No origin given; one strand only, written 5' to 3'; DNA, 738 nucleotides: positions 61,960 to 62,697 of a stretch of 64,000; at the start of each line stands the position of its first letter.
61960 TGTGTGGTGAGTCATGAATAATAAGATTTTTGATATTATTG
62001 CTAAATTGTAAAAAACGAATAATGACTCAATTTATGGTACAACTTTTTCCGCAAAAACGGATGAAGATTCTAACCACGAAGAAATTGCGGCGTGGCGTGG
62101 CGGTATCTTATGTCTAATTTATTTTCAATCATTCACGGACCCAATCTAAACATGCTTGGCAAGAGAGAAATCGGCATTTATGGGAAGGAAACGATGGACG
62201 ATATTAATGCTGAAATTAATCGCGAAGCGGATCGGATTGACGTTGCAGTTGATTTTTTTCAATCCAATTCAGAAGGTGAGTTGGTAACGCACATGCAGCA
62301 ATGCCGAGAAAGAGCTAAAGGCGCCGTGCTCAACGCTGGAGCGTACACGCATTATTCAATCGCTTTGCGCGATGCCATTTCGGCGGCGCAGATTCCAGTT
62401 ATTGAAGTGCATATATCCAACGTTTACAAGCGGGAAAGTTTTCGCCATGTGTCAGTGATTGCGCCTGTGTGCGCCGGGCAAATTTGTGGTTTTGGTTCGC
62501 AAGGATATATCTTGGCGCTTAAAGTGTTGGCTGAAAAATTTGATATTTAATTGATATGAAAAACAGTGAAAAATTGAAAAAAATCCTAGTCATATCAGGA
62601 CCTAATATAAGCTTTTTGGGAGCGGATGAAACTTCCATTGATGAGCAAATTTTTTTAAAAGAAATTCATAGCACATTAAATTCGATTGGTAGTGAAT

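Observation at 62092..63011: Tandem aroQ genes: an intact type II dehydroquinase followed by a low-GC paralog that has lost essentially every catalytic residue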

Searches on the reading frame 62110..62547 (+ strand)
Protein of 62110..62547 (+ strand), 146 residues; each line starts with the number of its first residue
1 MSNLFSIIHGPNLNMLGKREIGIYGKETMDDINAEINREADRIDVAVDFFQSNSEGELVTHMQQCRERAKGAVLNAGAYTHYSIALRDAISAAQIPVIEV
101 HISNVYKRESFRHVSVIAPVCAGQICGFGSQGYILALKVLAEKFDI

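Call 7: search_protein_families(library=pfam, proteins=[window:62110-62547:+], max_evalue=0.01)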
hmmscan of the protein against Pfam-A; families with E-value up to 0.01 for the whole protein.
window:62110-62547:+ (146 aa): 1 family
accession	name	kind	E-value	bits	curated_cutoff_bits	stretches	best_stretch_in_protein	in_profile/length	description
PF01220.24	DHquinase_II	-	5.3e-59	198.3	23.3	1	6-140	3-137/138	Dehydroquinase class II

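Call 8: search_protein_families(library=ncbifam, proteins=[window:62110-62547:+], max_evalue=0.01)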
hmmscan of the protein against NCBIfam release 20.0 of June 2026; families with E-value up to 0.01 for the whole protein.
window:62110-62547:+ (146 aa): 5 families
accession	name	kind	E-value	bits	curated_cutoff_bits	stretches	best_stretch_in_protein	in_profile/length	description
NF003807.0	PRK05395.1-4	subfamily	4e-62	208.2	130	1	5-143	6-144/148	type II 3-dehydroquinate dehydratase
NF003805.0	PRK05395.1-2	subfamily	4.6e-62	207.9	146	1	6-144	5-143/147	type II 3-dehydroquinate dehydratase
TIGR01088.1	aroQ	equivalog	8.1e-61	203.8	169.85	1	6-143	3-140/141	type II 3-dehydroquinate dehydratase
NF003806.0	PRK05395.1-3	subfamily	1.5e-60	202.9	171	1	3-143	3-143/149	type II 3-dehydroquinate dehydratase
NF003804.0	PRK05395.1-1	subfamily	6.9e-50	168.6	195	1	7-143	9-146/151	type II 3-dehydroquinate dehydratase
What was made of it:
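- On Type II 3-dehydroquinate dehydratase (for ORF1): 203.8 bits (call 8).
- Checked: It scores PF01220 198 bits and TIGR01088 203.8 bits against a cutoff of 169.85 (calls 7, 8).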

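Call 34: find_encoding_contigs(protein=window:62110-62547:+, flank=3000, max_places=10)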
Protein window:62110-62547:+ (146 aa): 9 contigs read that carry it; 2 places shown.
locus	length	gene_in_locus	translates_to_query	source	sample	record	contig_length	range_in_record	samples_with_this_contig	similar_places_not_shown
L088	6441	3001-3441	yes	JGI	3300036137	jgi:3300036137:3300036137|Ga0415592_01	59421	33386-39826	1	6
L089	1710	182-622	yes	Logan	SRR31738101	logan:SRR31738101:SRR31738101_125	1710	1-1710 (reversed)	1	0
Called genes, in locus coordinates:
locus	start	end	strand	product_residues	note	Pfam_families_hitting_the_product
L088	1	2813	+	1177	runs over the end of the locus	PF05378:Hydant_A_N, PF01968:Hydantoinase_A, PF19278:Hydant_A_C (weak), PF02538:Hydantoinase_B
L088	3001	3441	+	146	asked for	PF01220:DHquinase_II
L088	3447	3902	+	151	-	PF01220:DHquinase_II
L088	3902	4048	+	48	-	-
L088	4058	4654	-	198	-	PF02798:GST_N, PF13417:GST_N_3, PF13409:GST_N_2, PF13410:GST_C_2 (faint)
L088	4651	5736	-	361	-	PF01264:Chorismate_synt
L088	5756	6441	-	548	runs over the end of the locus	PF01368:DHH, PF02272:DHHA1, PF17768:RecJ_OB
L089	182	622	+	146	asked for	PF01220:DHquinase_II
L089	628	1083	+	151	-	PF01220:DHquinase_II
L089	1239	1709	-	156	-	?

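Call 51: find_homologous_proteins(query=window:62110-62547:+)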
Query window:62110-62547:+ (146 aa): 8000 proteins with E <= 0.001 among 8000 candidates; the best 120 are listed.
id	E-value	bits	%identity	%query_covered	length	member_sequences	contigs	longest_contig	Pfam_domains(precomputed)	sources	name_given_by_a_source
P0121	5.4e-80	284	100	90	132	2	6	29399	PF01220.25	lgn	-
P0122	7.1e-70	251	78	96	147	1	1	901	PF01220.25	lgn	-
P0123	8.0e-70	251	77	99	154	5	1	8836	PF01220.25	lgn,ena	-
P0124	5.8e-69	248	75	98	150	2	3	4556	PF01220.25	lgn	-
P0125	1.1e-68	247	76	98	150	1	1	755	PF01220.25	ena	-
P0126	1.8e-68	246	78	99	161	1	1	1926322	PF01220.25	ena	-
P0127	4.9e-68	245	76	98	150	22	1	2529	PF01220.25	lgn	-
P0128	5.0e-68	245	76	99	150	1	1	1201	PF01220.25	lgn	-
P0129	6.0e-68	245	75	99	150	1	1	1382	PF01220.25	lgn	-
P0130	6.5e-68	245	76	99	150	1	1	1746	PF01220.25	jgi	-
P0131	2.0e-67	243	77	96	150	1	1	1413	PF01220.25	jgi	-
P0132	3.5e-67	242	75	99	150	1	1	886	PF01220.25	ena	-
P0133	4.5e-67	242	75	99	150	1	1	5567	PF01220.25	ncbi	-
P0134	4.6e-67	242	73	99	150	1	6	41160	PF01220.25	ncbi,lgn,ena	-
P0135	5.6e-67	242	75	98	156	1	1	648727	PF01220.25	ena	-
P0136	9.0e-67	241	75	99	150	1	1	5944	PF01220.25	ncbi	-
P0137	1.6e-66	240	75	95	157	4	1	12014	PF01220.25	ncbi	-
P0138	2.9e-66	239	72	100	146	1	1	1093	PF01220.25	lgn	-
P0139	5.2e-66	238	72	100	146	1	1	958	PF01220.25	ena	-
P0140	5.4e-66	238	74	99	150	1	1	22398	PF01220.25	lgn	-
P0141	6.3e-66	238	74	98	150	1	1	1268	PF01220.25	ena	-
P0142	8.7e-66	238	73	99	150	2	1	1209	PF01220.25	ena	-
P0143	1.3e-65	237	73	99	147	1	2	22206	PF01220.25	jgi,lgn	-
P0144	1.4e-65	237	73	99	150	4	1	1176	PF01220.25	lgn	-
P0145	1.7e-65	237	75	97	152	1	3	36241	PF01220.25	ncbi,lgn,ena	-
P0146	4.0e-65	236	76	97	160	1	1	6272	PF01220.25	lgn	-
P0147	4.9e-65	235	73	96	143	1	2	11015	PF01220.25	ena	-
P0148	5.4e-65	235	72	97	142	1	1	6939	PF01220.25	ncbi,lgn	-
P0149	5.5e-65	235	72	99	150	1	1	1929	PF01220.25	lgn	-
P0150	5.5e-65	235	73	98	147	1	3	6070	PF01220.25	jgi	jgi:3-dehydroquinate dehydratase-2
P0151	5.8e-65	235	71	99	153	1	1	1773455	PF01220.25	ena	-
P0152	6.0e-65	235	75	97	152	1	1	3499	PF01220.25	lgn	-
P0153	6.8e-65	235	72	99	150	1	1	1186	PF01220.25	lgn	-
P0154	7.4e-65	235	71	98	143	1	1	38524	PF01220.25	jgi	-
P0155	9.4e-65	234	72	99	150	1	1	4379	PF01220.25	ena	-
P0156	9.8e-65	234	73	99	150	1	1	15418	PF01220.25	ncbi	-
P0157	1.3e-64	234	73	99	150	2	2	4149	PF01220.25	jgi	jgi:3-dehydroquinate dehydratase II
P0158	1.3e-64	234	73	99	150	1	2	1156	PF01220.25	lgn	-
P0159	1.8e-64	233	72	99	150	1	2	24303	PF01220.25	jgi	-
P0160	2.3e-64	233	72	99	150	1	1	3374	PF01220.25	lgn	-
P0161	2.7e-64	233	72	97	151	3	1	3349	PF01220.25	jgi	jgi:3-dehydroquinate dehydratase-2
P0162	3.8e-64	232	70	98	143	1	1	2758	PF01220.25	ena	-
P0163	3.9e-64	232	72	97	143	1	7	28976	PF01220.25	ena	-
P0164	4.0e-64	232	71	99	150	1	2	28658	PF01220.25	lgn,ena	-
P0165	5.2e-64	232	69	98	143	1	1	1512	PF01220.25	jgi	jgi:3-dehydroquinate dehydratase-2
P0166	7.0e-64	232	70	99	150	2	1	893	PF01220.25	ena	-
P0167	7.3e-64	231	70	98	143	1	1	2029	PF01220.25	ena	-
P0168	7.4e-64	231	69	98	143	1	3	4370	PF01220.25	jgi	jgi:3-dehydroquinate dehydratase-2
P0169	7.6e-64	231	72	98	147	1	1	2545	PF01220.25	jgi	jgi:3-dehydroquinate dehydratase II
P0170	9.9e-64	231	70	98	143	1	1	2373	PF01220.25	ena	-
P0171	9.9e-64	231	71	97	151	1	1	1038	PF01220.25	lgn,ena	-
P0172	1.0e-63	231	71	99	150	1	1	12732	PF01220.25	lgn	-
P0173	1.1e-63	231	71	96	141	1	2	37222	PF01220.25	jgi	jgi:3-dehydroquinate dehydratase-2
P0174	1.1e-63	231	71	98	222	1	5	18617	PF01220.25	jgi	jgi:3-dehydroquinate dehydratase II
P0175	1.4e-63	231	69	98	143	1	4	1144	PF01220.25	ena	-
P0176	1.6e-63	230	70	98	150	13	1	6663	PF01220.25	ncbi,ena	ncbi:3-dehydroquinate dehydratase [subsurface metagenome]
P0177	1.7e-63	230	70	96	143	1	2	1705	PF01220.25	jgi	jgi:3-dehydroquinate dehydratase-2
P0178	1.7e-63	230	70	96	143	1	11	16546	PF01220.25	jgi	jgi:3-dehydroquinate dehydratase-2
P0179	1.7e-63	230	69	99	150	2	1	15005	PF01220.25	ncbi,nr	ncbi:MAG: type II 3-dehydroquinate dehydratase [Spirochaetales bacterium]|nr:type II 3-dehydroquinat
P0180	1.8e-63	230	70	96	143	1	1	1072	PF01220.25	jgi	jgi:3-dehydroquinate dehydratase-2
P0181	1.8e-63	230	73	94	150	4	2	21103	PF01220.25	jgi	jgi:3-dehydroquinate dehydratase II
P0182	2.0e-63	230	72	97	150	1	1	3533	PF01220.25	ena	-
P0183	2.4e-63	230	74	94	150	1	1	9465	PF01220.25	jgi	-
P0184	2.4e-63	230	71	98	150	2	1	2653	PF01220.25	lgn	-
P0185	2.6e-63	230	69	98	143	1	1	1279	PF01220.25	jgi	jgi:3-dehydroquinate dehydratase-2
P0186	2.7e-63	230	69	98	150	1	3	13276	PF01220.25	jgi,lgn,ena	-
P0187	2.8e-63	230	70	99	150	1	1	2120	PF01220.25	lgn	-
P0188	2.9e-63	230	71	99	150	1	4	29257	PF01220.25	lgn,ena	-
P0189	3.6e-63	229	69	98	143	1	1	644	PF01220.25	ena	-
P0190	3.6e-63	229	69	98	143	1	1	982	PF01220.25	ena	-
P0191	3.8e-63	229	70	98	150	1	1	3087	PF01220.25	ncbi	-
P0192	5.2e-63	229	68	99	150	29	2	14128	PF01220.25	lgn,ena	-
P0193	5.9e-63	229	69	99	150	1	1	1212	PF01220.25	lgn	-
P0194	5.9e-63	229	71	99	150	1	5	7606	PF01220.25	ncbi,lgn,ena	-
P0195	5.9e-63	229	71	98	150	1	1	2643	PF01220.25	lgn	-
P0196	6.8e-63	228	70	97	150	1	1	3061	PF01220.25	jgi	jgi:3-dehydroquinate dehydratase-2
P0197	8.1e-63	228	71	98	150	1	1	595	PF01220.25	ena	-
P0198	9.9e-63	228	69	98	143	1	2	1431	PF01220.25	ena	-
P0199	1.2e-62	228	72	96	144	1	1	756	PF01220.25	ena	-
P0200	1.3e-62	227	70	95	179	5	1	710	PF01220.25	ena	-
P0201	1.3e-62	227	73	95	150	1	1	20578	PF01220.25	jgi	-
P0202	1.6e-62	227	71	98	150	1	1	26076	PF01220.25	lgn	-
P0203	1.6e-62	227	71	99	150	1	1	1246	PF01220.25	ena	-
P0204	1.7e-62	227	67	98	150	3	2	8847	PF01220.25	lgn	-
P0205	1.7e-62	227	71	96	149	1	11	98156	PF01220.25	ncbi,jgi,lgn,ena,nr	ncbi:MAG: type II 3-dehydroquinate dehydratase [Gammaproteobacteria bacterium]|nr:type II 3-dehydroq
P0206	1.9e-62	227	70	96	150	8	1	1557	PF01220.25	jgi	jgi:3-dehydroquinate dehydratase II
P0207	1.9e-62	227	69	98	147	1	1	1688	PF01220.25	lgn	-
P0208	1.9e-62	227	68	99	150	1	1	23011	PF01220.25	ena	-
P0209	2.6e-62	226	68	98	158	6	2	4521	PF01220.25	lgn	-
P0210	2.6e-62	226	68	99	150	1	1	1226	PF01220.25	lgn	-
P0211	2.6e-62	226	69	99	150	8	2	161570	PF01220.25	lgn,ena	-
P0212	2.6e-62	226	68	99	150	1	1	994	PF01220.25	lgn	-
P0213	2.9e-62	226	70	99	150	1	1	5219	PF01220.25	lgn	-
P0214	3.0e-62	226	69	97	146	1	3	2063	PF01220.25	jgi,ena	-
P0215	3.1e-62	226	71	94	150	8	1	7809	PF01220.25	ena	-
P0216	3.2e-62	226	74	95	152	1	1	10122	PF01220.25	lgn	-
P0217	3.3e-62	226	69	98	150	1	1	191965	PF01220.25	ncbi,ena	-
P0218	3.3e-62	226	70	97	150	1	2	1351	PF01220.25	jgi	jgi:3-dehydroquinate dehydratase-2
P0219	3.5e-62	226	68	98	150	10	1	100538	PF01220.25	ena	-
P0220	4.5e-62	226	72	96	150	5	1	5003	PF01220.25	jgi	-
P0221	4.7e-62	226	70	96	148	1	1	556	PF01220.25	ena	-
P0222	5.7e-62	225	75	88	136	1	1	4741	PF01220.25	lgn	-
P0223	7.3e-62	225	69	99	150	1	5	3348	PF01220.25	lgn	-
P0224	8.1e-62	225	68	95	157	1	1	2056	PF01220.25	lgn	-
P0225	8.5e-62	225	68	99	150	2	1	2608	PF01220.25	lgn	-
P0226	8.6e-62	225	68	97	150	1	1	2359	PF01220.25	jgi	jgi:3-dehydroquinate dehydratase-2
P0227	8.7e-62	225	71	91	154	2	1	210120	PF01220.25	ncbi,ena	-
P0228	9.1e-62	225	68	95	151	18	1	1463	PF01220.25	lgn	-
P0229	9.5e-62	225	68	99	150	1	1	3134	PF01220.25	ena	-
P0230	1.0e-61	225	68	99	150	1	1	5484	PF01220.25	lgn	-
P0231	1.1e-61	224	68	98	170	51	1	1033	PF01220.25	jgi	jgi:3-dehydroquinate dehydratase-2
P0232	1.1e-61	224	70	99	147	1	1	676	PF01220.25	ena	-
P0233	1.1e-61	224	70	95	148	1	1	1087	PF01220.25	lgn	-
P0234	1.1e-61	224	70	97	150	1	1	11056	PF01220.25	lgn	-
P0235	1.1e-61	224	68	95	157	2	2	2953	PF01220.25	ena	-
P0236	1.1e-61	224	70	95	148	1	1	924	PF01220.25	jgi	jgi:3-dehydroquinate dehydratase-2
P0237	1.2e-61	224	70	96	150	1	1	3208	PF01220.25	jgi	-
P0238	1.2e-61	224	78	90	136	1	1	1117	PF01220.25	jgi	jgi:3-dehydroquinate dehydratase-2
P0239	1.2e-61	224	68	97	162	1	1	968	PF01220.25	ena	-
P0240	1.3e-61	224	72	95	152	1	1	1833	PF01220.25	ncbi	-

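Call 52: find_encoding_contigs(protein=P0126, flank=6000, max_places=1)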
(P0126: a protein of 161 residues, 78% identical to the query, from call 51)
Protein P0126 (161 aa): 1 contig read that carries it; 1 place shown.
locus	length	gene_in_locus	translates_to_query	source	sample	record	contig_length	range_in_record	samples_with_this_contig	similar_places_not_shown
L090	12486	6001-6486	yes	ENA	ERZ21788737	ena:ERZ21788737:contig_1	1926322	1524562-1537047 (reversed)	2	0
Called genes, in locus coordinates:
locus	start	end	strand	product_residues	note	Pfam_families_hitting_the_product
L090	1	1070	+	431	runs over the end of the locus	PF06808:DctM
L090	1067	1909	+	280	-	PF00285:Citrate_synt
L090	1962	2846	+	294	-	PF01261:AP_endonuc_2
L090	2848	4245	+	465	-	PF00171:Aldedh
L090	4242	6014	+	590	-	PF02776:TPP_enzyme_N, PF00205:TPP_enzyme_M, PF02775:TPP_enzyme_C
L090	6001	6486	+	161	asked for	PF01220:DHquinase_II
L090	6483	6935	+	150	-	PF01220:DHquinase_II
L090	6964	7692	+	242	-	PF01261:AP_endonuc_2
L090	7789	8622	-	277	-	PF00892:EamA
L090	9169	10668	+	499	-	PF02133:Transp_cyt_pur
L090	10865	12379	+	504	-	PF00171:Aldedh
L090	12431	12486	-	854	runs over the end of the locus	PF02190:LON_substr_bdg, PF00004:AAA, PF07728:AAA_5, PF22667:Lon_lid, PF05362:Lon_C, PF13541:ChlI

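Call 53: find_encoding_contigs(protein=P0205, flank=6000, max_places=1)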
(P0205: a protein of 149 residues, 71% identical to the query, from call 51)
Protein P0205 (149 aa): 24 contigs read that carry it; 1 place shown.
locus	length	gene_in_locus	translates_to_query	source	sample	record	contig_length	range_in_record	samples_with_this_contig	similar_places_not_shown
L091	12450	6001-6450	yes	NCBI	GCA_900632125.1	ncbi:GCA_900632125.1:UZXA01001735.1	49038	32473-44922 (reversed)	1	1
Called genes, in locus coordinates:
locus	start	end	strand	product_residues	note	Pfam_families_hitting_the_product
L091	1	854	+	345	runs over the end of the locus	PF01408:GFO_IDH_MocA, PF22725:GFO_IDH_MocA_C3, PF02894:GFO_IDH_MocA_C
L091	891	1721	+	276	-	PF00285:Citrate_synt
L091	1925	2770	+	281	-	PF01261:AP_endonuc_2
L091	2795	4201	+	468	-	PF00171:Aldedh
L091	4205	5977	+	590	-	PF02776:TPP_enzyme_N, PF00205:TPP_enzyme_M, PF02775:TPP_enzyme_C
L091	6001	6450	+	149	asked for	PF01220:DHquinase_II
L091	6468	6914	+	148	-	PF01220:DHquinase_II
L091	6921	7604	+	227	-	PF01261:AP_endonuc_2 (weak)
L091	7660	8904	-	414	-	PF03453:MoeA_N, PF00994:MoCF_biosynth, PF03454:MoeA_C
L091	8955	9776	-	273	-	PF13145:Rotamase_2, PF13616:Rotamase_3, PF00639:Rotamase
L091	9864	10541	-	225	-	PF02665:Nitrate_red_gam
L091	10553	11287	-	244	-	PF02613:Nitrate_red_del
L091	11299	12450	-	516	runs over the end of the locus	PF12837:Fer4_6 (faint), PF13237:Fer4_10, PF13247:Fer4_11, PF12838:Fer4_7 (weak), PF14711:Nitr_red_bet_C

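Call 54: find_encoding_contigs(protein=P0151, flank=6000, max_places=1)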
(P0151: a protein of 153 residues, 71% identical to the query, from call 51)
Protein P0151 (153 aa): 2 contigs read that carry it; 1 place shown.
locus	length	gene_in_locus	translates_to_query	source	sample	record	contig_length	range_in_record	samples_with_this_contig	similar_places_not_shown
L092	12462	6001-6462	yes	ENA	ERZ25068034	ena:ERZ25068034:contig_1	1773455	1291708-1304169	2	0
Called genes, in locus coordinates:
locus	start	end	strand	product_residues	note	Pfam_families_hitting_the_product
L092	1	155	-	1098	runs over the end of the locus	PF13091:PLDc_2, PF00176:SNF2-rel_dom, PF04851:ResIII (faint), PF00271:Helicase_C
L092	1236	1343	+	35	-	-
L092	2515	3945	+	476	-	-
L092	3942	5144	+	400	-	-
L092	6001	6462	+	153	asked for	PF01220:DHquinase_II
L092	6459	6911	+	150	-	PF01220:DHquinase_II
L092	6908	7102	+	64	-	-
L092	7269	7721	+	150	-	PF04140:ICMT (weak), PF04191:PEMT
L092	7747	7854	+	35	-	PF09994:T6SS_Tle1-like_cat (weak)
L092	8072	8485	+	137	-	PF04199:Cyclase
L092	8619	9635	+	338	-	PF03480:DctP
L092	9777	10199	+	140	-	PF04290:DctQ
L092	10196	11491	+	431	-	PF03600:CitMHS (faint), PF06808:DctM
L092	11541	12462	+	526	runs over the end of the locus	PF07969:Amidohydro_3, PF01979:Amidohydro_1 (faint), PF07969:Amidohydro_3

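Call 58: find_related_loci(query=A5, collection=metagenome_contigs, flank=4000)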
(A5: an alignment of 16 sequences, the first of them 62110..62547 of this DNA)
Query A5 (146 aa) in metagenome_contigs; peptide patterns used: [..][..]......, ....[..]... (x = any residue, [..] = any of these).
600 stretches matched a pattern (row limit reached: there are more); 590 encode a relative of the query (tblastn E <= 1e-3); the best 80 are kept; 80 distinct loci.
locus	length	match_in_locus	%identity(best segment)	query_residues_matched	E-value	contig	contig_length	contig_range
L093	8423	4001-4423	73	6-145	7e-70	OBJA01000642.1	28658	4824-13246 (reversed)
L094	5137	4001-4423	70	6-145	2e-69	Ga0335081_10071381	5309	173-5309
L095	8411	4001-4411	73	7-143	1e-69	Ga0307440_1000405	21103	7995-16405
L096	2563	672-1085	70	6-143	4e-69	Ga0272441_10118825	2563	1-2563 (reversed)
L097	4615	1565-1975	71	7-143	2e-68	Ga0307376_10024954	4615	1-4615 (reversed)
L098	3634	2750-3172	71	6-145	6e-68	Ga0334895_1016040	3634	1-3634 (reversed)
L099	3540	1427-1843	67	5-143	1e-65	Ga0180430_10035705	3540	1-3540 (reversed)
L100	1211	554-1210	64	1-142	2e-69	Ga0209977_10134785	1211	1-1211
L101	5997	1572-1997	69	6-146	1e-64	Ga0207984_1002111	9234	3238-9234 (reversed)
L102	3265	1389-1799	65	6-142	6e-61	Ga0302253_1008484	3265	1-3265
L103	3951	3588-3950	69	5-125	2e-59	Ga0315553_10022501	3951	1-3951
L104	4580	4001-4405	61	1-134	1e-53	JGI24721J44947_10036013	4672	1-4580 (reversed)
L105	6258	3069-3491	57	5-145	2e-53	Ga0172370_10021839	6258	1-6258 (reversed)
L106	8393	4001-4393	61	7-137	9e-53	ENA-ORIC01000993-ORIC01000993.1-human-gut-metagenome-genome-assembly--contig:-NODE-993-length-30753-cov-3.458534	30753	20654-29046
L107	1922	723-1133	57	7-143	3e-53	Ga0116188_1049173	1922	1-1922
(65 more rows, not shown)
